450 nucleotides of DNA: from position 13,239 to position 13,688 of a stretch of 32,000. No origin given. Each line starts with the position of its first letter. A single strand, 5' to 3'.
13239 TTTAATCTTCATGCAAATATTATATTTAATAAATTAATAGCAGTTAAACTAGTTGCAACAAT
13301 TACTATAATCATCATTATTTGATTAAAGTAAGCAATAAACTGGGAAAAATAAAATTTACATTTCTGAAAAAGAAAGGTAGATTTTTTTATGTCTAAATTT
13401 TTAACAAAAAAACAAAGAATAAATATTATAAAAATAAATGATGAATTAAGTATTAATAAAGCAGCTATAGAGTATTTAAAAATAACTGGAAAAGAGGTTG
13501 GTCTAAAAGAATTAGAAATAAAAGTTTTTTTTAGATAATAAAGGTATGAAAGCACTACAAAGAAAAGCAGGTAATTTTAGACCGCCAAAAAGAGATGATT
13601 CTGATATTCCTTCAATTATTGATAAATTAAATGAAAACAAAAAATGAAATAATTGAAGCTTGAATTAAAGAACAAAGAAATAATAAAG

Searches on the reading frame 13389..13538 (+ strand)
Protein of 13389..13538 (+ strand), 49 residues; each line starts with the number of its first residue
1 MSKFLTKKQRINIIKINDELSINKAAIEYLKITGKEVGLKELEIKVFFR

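Call 69: find_encoding_contigs(protein=window:13389-13538:+, flank=3000, max_places=10)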
Protein window:13389-13538:+ (49 aa): 4 contigs read that carry it; 4 places shown.
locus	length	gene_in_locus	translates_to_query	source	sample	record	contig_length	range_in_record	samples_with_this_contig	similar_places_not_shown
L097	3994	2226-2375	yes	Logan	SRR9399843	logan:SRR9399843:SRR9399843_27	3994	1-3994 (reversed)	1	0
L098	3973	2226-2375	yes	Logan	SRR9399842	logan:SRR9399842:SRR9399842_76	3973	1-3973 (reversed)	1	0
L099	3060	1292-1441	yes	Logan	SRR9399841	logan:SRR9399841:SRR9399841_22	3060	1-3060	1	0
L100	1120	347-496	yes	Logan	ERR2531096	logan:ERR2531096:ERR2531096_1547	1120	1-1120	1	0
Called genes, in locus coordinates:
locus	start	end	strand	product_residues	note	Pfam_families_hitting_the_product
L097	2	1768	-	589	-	?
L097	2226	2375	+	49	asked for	-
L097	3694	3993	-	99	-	?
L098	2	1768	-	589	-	?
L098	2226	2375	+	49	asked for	-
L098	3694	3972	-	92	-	?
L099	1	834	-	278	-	?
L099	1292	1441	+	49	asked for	-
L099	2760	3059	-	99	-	?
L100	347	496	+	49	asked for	-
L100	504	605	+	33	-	-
